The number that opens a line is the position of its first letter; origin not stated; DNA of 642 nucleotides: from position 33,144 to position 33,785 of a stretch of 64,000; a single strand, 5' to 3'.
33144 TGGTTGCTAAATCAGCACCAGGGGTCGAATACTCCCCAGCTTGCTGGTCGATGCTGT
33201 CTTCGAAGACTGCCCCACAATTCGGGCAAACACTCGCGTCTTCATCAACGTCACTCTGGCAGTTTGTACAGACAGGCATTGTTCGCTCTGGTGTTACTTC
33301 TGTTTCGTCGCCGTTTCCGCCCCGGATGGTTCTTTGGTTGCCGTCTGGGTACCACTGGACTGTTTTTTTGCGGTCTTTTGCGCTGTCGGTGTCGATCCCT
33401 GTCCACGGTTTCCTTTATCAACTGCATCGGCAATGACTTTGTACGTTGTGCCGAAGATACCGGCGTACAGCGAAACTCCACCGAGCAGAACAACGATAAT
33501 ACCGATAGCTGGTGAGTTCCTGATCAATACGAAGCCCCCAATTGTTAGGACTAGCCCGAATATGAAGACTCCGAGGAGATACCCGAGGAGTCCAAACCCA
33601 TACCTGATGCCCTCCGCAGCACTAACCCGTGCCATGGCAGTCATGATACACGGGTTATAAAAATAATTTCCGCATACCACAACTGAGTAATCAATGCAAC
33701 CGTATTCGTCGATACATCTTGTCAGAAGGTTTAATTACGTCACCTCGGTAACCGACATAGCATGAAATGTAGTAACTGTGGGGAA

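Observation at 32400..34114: Compositionally foreign 1.7-kb islet encoding only small membrane and zinc-ribbon proteins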

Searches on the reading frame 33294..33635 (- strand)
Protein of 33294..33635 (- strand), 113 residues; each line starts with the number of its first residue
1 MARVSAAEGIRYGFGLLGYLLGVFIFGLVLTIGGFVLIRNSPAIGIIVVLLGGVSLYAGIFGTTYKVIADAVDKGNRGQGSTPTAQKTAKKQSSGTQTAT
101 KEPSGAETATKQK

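Call 6: search_protein_families(library=pfam, proteins=[window:33294-33635:-], max_evalue=1)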
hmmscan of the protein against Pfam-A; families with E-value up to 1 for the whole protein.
window:33294-33635:- (113 aa): 2 families
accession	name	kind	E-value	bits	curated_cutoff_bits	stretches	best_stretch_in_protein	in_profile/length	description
PF01810.24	LysE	-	0.019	14.9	25.6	1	5-57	18-71/193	LysE type translocator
PF16118.10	DUF4834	-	0.64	11.4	27.8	0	44-104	9-62/99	Domain of unknown function (DUF4834)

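Call 7: search_protein_families(library=phrogs, proteins=[window:33294-33635:-], max_evalue=1)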
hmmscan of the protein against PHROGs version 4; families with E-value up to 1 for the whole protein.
window:33294-33635:- (113 aa): 1 family
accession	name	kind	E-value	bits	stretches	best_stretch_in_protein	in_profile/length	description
phrog_27973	-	unknown function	0.28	12.5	1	22-58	10-46/62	-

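Call 8: search_protein_families(library=padloc, proteins=[window:33294-33635:-], max_evalue=1)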
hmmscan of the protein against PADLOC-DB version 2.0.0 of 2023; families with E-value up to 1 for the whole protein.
window:33294-33635:- (113 aa): 0 families

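Call 9: search_protein_families(library=ncbifam, proteins=[window:33294-33635:-], max_evalue=1)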
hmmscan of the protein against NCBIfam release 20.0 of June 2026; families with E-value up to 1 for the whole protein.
window:33294-33635:- (113 aa): 0 families

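Call 55: find_homologous_proteins(query=window:33294-33635:-)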
Query window:33294-33635:- (113 aa): 10 proteins with E <= 0.001 among 24 candidates.
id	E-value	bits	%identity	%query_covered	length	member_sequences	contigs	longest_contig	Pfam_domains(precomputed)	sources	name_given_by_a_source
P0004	7.9e-60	217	94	100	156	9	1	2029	-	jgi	jgi:hypothetical protein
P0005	6.5e-48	179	84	94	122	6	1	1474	-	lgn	-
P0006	3.7e-36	141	74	83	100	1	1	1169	-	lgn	-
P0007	2.5e-34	135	63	98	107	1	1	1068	-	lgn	-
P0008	4.5e-32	128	70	81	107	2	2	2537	-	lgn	-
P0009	1.5e-25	107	56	89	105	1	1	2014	-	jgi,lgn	-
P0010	8.9e-24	101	55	98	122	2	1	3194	-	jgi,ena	jgi:hypothetical protein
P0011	2.8e-18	84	52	89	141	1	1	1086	-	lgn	-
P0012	1.0e-13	69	44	86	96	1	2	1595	-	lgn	-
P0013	3.5e-7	48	53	64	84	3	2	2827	-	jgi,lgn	jgi:hypothetical protein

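Call 56: find_encoding_contigs(protein=P0010, flank=5000, max_places=4)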
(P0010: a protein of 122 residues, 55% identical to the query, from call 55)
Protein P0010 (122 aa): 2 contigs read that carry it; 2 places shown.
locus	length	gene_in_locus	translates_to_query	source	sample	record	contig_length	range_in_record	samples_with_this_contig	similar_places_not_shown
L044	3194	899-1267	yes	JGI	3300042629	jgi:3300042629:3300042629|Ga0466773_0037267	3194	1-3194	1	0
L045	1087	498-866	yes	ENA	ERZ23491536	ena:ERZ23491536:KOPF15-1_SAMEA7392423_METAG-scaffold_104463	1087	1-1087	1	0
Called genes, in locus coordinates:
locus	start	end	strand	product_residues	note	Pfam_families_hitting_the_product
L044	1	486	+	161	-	?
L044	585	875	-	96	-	PF13240:Zn_Ribbon_1 (weak)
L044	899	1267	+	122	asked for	-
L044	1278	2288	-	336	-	-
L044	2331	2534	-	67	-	-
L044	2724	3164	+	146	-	PF00293:NUDIX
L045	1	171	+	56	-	?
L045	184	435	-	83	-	PF13240:Zn_Ribbon_1 (weak)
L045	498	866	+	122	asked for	-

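Call 57: find_encoding_contigs(protein=P0008, flank=5000, max_places=4)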
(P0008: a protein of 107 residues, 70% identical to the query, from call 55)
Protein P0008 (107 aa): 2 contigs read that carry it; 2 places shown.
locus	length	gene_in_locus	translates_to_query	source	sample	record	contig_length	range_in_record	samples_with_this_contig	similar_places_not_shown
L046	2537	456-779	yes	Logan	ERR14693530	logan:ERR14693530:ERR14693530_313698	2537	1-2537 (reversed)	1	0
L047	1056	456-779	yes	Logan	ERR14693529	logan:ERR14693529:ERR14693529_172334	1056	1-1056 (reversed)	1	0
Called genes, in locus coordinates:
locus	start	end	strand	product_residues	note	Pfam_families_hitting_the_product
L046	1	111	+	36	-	?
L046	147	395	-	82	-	PF13240:Zn_Ribbon_1, PF13248:Zn_ribbon_3 (weak)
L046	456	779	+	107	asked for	-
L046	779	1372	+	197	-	-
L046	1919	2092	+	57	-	-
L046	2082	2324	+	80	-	PF13240:Zn_Ribbon_1 (weak)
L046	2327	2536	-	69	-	?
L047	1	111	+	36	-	?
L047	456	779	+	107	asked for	-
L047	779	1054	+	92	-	?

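Call 58: find_encoding_contigs(protein=P0013, flank=5000, max_places=4)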
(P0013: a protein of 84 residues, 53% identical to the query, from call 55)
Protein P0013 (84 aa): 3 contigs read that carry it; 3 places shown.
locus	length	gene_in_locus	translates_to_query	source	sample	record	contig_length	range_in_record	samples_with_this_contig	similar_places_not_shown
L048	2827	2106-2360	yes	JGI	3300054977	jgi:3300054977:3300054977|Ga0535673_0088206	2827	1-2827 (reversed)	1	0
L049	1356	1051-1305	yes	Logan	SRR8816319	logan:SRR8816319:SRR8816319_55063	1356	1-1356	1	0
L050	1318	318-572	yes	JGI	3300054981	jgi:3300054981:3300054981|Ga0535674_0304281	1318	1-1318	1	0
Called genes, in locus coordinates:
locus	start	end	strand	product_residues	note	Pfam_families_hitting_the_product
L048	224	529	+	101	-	-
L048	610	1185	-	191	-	-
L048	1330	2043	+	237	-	PF01844:HNH, PF14279:HNH_5 (weak), PF13280:WYL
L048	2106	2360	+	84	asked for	-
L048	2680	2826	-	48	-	?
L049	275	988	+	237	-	PF01844:HNH, PF14279:HNH_5 (weak), PF13280:WYL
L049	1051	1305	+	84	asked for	-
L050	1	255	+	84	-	?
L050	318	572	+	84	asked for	-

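Call 63: search_dna_similar(query=window:33297-33635:-, collection=plasmids, mode=protein, max_evalue=0.01)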
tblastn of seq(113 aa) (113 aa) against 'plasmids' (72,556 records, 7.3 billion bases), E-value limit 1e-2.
No match.

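Call 64: search_dna_similar(query=window:33297-33635:-, collection=phages, mode=protein, max_evalue=0.01)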
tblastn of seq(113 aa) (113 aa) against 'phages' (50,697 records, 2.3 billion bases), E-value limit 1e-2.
No match.

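Call 76: predict_structure(alignment_id=A4)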
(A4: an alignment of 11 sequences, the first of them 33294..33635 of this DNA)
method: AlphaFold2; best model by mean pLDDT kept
length: 113 residues; sequences in the alignment: 11
mean_pLDDT: 70.2   pTM: 0.47
mean pLDDT of the five models: 70.2, 68.8, 68.0, 64.0, 63.3
residues with pLDDT >= 90: 33; 70-90: 36; 50-70: 9; < 50: 35
segments of 3 or more residues with pLDDT < 50: 80-82, 84-113
pLDDT, mean of each block of 10 residues (from residue 1): 62 83 92 93 94 90 83 67 47 37 35 34
secondary structure, 60 per line:
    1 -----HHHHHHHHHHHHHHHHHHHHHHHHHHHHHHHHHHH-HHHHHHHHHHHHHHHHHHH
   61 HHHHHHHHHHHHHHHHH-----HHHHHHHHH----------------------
elements in order: H6-40 H42-77 H83-91

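Call 81: search_protein_families(library=pfam, proteins=[L044:1278-2288:-], max_evalue=0.01)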
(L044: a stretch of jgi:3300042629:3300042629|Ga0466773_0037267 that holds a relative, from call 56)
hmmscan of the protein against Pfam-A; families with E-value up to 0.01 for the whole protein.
L044:1278-2288:- (336 aa): 6 families
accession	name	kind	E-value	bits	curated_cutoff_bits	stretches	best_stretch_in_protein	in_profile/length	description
PF13240.11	Zn_Ribbon_1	-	8.8e-06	25.8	25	1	4-23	2-21/23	zinc-ribbon domain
PF13248.11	Zn_ribbon_3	-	2.6e-05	23.9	27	1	1-23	2-24/26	zinc-ribbon domain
PF14369.11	Zn_ribbon_19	-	0.0038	17.8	30.8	1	6-28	7-34/35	zinc-ribbon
PF12773.13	DZR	-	0.004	17.7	27.3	1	2-22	25-45/45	Double zinc ribbon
PF24292.1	DUF7479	-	0.0057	17.2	27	0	12-37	27-52/60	Domain of unknown function (DUF7479)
PF03811.18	Zn_ribbon_InsA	-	0.0096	16.1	26.1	1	17-46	7-33/35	InsA N-terminal domain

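Call 94: fold_search(model_id=the predicted structure, library=pdb)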
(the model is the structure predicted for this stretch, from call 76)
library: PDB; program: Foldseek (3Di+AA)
matches with E <= 10: 48; with E <= 0.001: 0
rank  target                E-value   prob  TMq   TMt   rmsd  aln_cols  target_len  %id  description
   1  4q20_B                2.2e+00  0.80  0.52  0.27   2.3        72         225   18  Crystal structure of a C-terminal part of tyrosine kinase (DivL) from Caulobacter crescentus CB15 at 2.50 A resolution (released 2014-04-23)
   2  4q20_A                2.8e+00  0.60  0.49  0.26   2.9        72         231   19  Crystal structure of a C-terminal part of tyrosine kinase (DivL) from Caulobacter crescentus CB15 at 2.50 A resolution (released 2014-04-23)
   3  6h2f_B                2.8e+00  0.57  0.46  0.18   4.0        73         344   22  Structure of the pre-pore AhlB of the tripartite alpha-pore forming toxin, AHL, from Aeromonas hydrophila. (released 2019-07-10)
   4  9wqv_a                2.8e+00  0.06  0.22  0.22  15.9       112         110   12  Cryo-EM structure of LH1-RC from Rhodovulum sulfidophilum (released 2026-03-11)
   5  6csv_B                3.0e+00  0.63  0.56  0.71   2.3        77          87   10  The structure of the Cep63-Cep152 heterotetrameric complex (released 2019-03-27)
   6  6h2f_J                3.0e+00  0.57  0.47  0.18   3.5        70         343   23  Structure of the pre-pore AhlB of the tripartite alpha-pore forming toxin, AHL, from Aeromonas hydrophila. (released 2019-07-10)
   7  6h2f_C                3.2e+00  0.54  0.48  0.18   4.3        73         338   22  Structure of the pre-pore AhlB of the tripartite alpha-pore forming toxin, AHL, from Aeromonas hydrophila. (released 2019-07-10)
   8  6h2f_A                3.4e+00  0.16  0.32  0.13   6.4        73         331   22  Structure of the pre-pore AhlB of the tripartite alpha-pore forming toxin, AHL, from Aeromonas hydrophila. (released 2019-07-10)
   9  8i6v_C                3.9e+00  0.47  0.47  0.52   5.4        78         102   15  Cryo-EM structure of the polyphosphate polymerase VTC complex(Vtc4/Vtc3/Vtc1) (released 2023-03-01)
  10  7nsu_D                3.9e+00  0.21  0.37  0.13   4.7        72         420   14  ColicinE9 intact translocation complex (released 2021-08-11)
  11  5ew5_A                4.1e+00  0.20  0.38  0.12   4.9        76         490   13  Crystal Structure of Colicin E9 In Complex with Its Immunity Protein Im9 (released 2016-07-20)
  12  9m05_E                4.4e+00  0.15  0.41  0.25  13.5       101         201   17  Cryo-EM structure of dVGAC complexed with iodide (released 2025-10-29)
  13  4o93_C                4.7e+00  0.18  0.35  0.42   7.8        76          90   21  Crystal structure of Thermus thermophilis transhydrogeanse domain II dimer (released 2014-12-31)
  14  6csv_C                4.7e+00  0.14  0.41  0.50   4.8        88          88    9  The structure of the Cep63-Cep152 heterotetrameric complex (released 2019-03-27)
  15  7uw9_e                5.0e+00  0.18  0.33  0.49   3.5        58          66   12  Citrus V-ATPase State 1, H in contact with subunit a (released 2022-07-06)
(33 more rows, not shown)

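Call 95: fold_search(model_id=the predicted structure, library=viral)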
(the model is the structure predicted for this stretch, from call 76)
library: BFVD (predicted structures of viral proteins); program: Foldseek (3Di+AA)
matches with E <= 10: 236; with E <= 0.001: 0
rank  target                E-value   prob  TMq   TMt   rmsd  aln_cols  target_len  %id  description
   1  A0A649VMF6            2.8e-01  0.99  0.45  0.77   2.1        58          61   21  Uncharacterized protein [Gordonia phage MelBins]
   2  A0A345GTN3            3.2e-01  0.97  0.44  0.64   3.8        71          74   21  Uncharacterized protein [Streptomyces phage Annadreamy]
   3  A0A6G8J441            3.4e-01  0.98  0.47  0.69   3.6        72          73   21  Uncharacterized protein [Thermoproteus spherical piliferous virus 1]
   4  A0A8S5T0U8            3.4e-01  0.33  0.26  0.15  10.2       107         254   19  Uncharacterized protein [Siphoviridae sp. ctKFk2]
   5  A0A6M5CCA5            5.0e-01  0.82  0.39  0.29   8.8        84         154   14  (no name in the UniProt tables at hand)
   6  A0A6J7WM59            5.7e-01  0.91  0.45  0.60   7.7        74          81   15  Uncharacterized protein [uncultured Caudovirales phage]
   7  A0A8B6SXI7            6.4e-01  0.97  0.46  0.78   2.0        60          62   18  (no name in the UniProt tables at hand)
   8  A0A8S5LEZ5            6.4e-01  0.84  0.53  0.52   9.9       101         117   13  Uncharacterized protein [Siphoviridae sp. cttkn18]
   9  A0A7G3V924            6.4e-01  0.69  0.37  0.21   8.1        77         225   16  Uncharacterized protein [Gordonia Phage Zitch]
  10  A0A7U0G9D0            6.9e-01  0.94  0.49  0.36   2.8        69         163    9  (no name in the UniProt tables at hand)
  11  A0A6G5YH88            6.9e-01  0.89  0.49  0.66   2.7        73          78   19  (no name in the UniProt tables at hand)
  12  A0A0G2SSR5            7.3e-01  0.85  0.45  0.24   4.7        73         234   11  Uncharacterized protein [Proteus phage vB_PmiM_Pm5461]
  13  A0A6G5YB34            8.3e-01  0.89  0.45  0.60   2.8        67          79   18  (no name in the UniProt tables at hand)
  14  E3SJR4                8.9e-01  0.38  0.42  0.05  23.6       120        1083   15  Phage tail lysozyme domain-containing protein [Synechococcus phage S-ShM2]
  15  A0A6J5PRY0            1.1e+00  0.75  0.48  0.53   3.0        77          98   10  Uncharacterized protein [uncultured Caudovirales phage]
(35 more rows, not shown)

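Call 101: search_protein_families(library=pfam, alignment_id=A4, max_evalue=1)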
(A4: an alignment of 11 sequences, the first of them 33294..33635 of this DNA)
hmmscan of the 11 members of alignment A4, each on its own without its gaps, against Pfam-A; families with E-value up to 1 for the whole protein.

A. member 1, window:33294-33635:- (113 aa): 2 families
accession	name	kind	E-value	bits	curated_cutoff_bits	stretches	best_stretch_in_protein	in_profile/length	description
PF01810.24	LysE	-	0.019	14.9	25.6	1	5-57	18-71/193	LysE type translocator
PF16118.10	DUF4834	-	0.64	11.4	27.8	0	44-104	9-62/99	Domain of unknown function (DUF4834)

B. families by the number of members that match (of 11 scanned): 10 families
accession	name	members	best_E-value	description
PF01810.24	LysE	5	0.0047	LysE type translocator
PF07332.16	Phage_holin_3_6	2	0.094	Putative Actinobacterial Holin-X, holin superfamily III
PF16118.10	DUF4834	2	0.64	Domain of unknown function (DUF4834)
PF25592.1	DUF7937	1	0.008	Domain of unknown function (DUF7937)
PF13347.12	MFS_2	1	0.011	MFS/sugar transport protein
PF09656.15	PGPGW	1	0.028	Putative transmembrane protein (PGPGW)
PF11381.13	DUF3185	1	0.095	Protein of unknown function (DUF3185)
PF13273.12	DUF4064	1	0.5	Protein of unknown function (DUF4064)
PF11239.13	DUF3040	1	0.8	Protein of unknown function (DUF3040)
PF23858.1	DUF7220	1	0.88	Family of unknown function (DUF7220)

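Call 102: search_solved_structures(query=A4, max_evalue=1)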
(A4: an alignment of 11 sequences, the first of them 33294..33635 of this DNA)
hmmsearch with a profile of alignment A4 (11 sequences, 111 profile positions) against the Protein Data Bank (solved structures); distinct sequences matched with E-value up to 1: 1.
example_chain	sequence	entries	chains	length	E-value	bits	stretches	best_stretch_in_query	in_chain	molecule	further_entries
8hpj_A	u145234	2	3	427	0.15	15.2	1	9-68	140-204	Oxalate:formate antiporter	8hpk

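Call 104: find_related_loci(query=A4, collection=viral_contigs, flank=8000)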
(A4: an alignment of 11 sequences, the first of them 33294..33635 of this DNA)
Query A4 (113 aa) in viral_contigs; peptide patterns used: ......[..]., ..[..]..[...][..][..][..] (x = any residue, [..] = any of these).
30 stretches matched a pattern, but none encodes a relative of the query by tblastn (E <= 1e-3).
